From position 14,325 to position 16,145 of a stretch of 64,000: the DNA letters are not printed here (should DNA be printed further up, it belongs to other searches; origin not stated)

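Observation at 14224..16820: tRNA-His-centred AT-rich islet with two PD-(D/E)xK-like proteins, a candidate defence locus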

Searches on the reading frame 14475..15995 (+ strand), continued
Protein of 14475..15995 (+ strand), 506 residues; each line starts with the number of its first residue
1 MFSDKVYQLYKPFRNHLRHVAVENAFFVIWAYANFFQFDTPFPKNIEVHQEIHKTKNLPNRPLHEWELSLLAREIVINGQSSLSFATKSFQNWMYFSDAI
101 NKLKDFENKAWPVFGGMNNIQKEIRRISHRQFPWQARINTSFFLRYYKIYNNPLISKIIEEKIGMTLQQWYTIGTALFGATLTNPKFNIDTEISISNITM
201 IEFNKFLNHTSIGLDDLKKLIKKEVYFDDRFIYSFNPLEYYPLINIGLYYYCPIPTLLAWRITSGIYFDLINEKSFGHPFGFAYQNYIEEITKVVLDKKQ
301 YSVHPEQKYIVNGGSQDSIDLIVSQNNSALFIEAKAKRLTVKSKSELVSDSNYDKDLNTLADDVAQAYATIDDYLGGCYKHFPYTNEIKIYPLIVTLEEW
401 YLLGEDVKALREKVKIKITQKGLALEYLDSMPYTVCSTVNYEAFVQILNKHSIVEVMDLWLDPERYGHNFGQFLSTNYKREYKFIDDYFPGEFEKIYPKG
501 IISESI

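Call 92: get_annotated_region(hit=H4, flank=8000)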
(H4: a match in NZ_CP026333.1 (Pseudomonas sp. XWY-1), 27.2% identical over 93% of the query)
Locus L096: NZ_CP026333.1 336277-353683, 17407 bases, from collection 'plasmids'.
description: Pseudomonas sp. XWY-1 plasmid pXWY, complete sequence
organism: Pseudomonas sp. XWY-1 (NCBI taxid 2069256)
taxonomy: Bacteria; Pseudomonadota; Gammaproteobacteria; Pseudomonadales; Pseudomonadaceae; Pseudomonas; Pseudomonas sp. XWY-1
host: -; source: cell culture,Rice Fields; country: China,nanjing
typing (MOB-suite, as given by PLSDB): conjugative; relaxase MOBF,MOBP; mating-pair formation MPF_F
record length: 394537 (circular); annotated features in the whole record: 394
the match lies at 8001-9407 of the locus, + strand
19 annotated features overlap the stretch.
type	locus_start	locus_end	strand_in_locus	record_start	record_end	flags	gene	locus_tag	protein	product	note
CDS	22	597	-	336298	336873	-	-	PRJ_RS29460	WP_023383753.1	hypothetical protein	-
CDS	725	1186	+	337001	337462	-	-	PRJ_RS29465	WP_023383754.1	hypothetical protein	-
CDS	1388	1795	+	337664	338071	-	-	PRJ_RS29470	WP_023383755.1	hypothetical protein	-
CDS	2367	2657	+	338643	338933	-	-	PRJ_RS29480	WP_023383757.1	hypothetical protein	-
CDS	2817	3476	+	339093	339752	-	-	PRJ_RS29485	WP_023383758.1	hypothetical protein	-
CDS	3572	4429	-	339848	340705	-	-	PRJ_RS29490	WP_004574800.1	hypothetical protein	-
CDS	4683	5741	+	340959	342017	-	-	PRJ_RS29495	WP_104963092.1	tyrosine-type recombinase/integrase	GO:0015074 - DNA integration [Evidence IEA]; GO:0006310 - DNA recombination [Evidence IEA]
CDS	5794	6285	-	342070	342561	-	-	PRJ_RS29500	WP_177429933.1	hypothetical protein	-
CDS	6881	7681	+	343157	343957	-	-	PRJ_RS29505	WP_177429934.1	hypothetical protein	-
CDS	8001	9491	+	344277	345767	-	-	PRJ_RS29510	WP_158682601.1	hypothetical protein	-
CDS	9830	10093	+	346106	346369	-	-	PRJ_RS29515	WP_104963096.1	hypothetical protein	-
CDS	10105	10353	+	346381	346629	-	-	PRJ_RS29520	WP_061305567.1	hypothetical protein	-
CDS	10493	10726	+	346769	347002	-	-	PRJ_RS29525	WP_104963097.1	hypothetical protein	-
CDS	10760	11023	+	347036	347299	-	-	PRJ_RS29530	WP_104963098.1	hypothetical protein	-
CDS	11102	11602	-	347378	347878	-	-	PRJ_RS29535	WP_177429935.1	hypothetical protein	-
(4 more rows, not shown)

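Call 93: get_annotated_region(hit=H1, flank=7000)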
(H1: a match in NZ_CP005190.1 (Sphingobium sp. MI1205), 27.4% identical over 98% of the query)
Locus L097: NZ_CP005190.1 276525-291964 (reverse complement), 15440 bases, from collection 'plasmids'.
description: Sphingobium sp. MI1205 plasmid pMI1, complete sequence
organism: Sphingobium sp. MI1205 (NCBI taxid 407020)
taxonomy: Bacteria; Pseudomonadota; Alphaproteobacteria; Sphingomonadales; Sphingomonadaceae; Sphingobium; Sphingobium sp. MI1205
host: -; source: -; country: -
typing (MOB-suite, as given by PLSDB): conjugative; relaxase MOBF; mating-pair formation MPF_F
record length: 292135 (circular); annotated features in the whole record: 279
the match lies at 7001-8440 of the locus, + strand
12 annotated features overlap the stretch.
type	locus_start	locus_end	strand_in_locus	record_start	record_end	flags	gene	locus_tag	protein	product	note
CDS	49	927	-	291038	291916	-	-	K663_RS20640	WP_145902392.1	ParB/RepB/Spo0J family partition protein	GO:0007059 - chromosome segregation [Evidence IEA]; GO:0000910 - cytokinesis [Evidence IEA]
CDS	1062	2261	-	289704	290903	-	-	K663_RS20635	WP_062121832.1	AAA family ATPase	-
CDS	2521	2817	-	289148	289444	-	-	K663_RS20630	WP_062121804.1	hypothetical protein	-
CDS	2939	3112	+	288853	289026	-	-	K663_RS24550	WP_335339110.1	DUF6771 family protein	-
CDS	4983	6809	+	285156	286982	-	-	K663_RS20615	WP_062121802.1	AAA family ATPase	-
CDS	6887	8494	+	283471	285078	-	-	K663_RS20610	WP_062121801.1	hypothetical protein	-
CDS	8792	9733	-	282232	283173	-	-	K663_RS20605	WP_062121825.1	IS110 family transposase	-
CDS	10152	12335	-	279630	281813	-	-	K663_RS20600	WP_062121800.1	hypothetical protein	-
CDS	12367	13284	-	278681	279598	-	-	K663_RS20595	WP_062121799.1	hypothetical protein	-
CDS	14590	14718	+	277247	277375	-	-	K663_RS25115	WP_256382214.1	hypothetical protein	-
CDS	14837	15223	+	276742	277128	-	-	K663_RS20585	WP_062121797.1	DUF3768 domain-containing protein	-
CDS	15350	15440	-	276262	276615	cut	-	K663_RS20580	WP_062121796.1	hypothetical protein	-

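Call 101: fold_search(model_id=the predicted structure, library=viral)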
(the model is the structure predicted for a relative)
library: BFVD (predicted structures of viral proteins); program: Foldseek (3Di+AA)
matches with E <= 10: 406; with E <= 0.001: 0
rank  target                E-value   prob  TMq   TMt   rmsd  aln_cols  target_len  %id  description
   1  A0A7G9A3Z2            3.7e-03  0.94  0.17  0.27  16.6       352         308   10  Uncharacterized protein [Bacteriophage sp.]
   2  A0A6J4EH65            7.6e-03  0.93  0.13  0.28  16.0       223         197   16  (no name in the UniProt tables at hand)
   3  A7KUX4                1.7e-02  0.80  0.19  0.29  13.6       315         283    8  (no name in the UniProt tables at hand)
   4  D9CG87                2.1e-02  0.95  0.16  0.32  11.5       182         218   14  (no name in the UniProt tables at hand)
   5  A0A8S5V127            2.2e-02  0.57  0.11  0.16  16.4       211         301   12  Endonuclease I [Siphoviridae sp. ct3r22]
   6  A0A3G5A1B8            4.1e-02  0.92  0.16  0.31   7.6       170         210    8  Uncharacterized protein [Harvfovirus sp.]
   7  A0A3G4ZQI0            5.4e-02  0.92  0.18  0.39   6.3       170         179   11  Uncharacterized protein [Terrestrivirus sp.]
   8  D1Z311                5.7e-02  0.28  0.12  0.09  22.9       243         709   12  RNA-directed RNA polymerase L (Fragment) [Pirital mammarenavirus (isolate Rat/Venezuela/VAV-488/1995)]
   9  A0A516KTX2            6.3e-02  0.75  0.16  0.25   8.7       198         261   12  (no name in the UniProt tables at hand)
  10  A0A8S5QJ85            7.2e-02  0.98  0.17  0.28   7.5       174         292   10  Restriction endonuclease [Siphoviridae sp. ctezl47]
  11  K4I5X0                7.6e-02  0.47  0.14  0.28  15.6       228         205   12  Uncharacterized protein [Salmonella phage STML-198]
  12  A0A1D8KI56            8.3e-02  0.96  0.18  0.39   6.2       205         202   11  Uncharacterized protein [Synechococcus phage S-CAM1]
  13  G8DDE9                8.3e-02  0.66  0.13  0.30  10.2       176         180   11  (no name in the UniProt tables at hand)
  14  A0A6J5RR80            8.7e-02  0.82  0.11  0.33   8.3       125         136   13  Uncharacterized protein [uncultured Caudovirales phage]
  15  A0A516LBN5            8.7e-02  0.60  0.15  0.28   9.1       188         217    9  (no name in the UniProt tables at hand)
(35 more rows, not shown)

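Call 103: search_protein_families(library=padloc, proteins=[L001:7536-7997:+, L001:10338-11117:-, L001:11891-12967:-, L001:12967-13734:-, L001:13736-15376:-], max_evalue=0.001)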
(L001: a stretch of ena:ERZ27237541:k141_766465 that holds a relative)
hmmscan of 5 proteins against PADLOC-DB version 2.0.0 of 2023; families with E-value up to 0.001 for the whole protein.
L001:7536-7997:+ (153 aa): 0 families

L001:10338-11117:- (259 aa): 2 families
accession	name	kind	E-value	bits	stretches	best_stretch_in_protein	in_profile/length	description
PDLC05027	PDC-S48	-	7.3e-11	39.8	1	11-102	224-315/411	-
PDLC05028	PDC-S48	-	3.1e-06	24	1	11-87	238-314/512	-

L001:11891-12967:- (358 aa): 9 families
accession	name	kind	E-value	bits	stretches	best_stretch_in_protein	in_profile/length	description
PDLC02196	IetA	-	2e-32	111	1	104-335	94-320/374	-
PDLC04232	IetA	-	1.2e-26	91.9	1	79-337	64-316/330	-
PDLC02195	IetA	-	1.3e-23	82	1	110-336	115-332/395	-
PDLC00915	TRIP13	-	6.8e-18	63.1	1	104-304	35-244/302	TRIP13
PDLC04231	IetA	-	9.6e-12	43.2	1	133-256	118-238/262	-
PDLC00914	TRIP13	-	3.9e-09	34.4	1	135-341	74-296/302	TRIP13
PDLC04140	mad8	-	6e-06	24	1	128-274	21-106/314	mads_8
PDLC03838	DolB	-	0.00046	17.5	0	129-164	163-198/375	-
PDLC04789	PDC-S01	-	0.00078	16.6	0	129-200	14-82/375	-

L001:12967-13734:- (255 aa): 0 families

L001:13736-15376:- (546 aa): 0 families
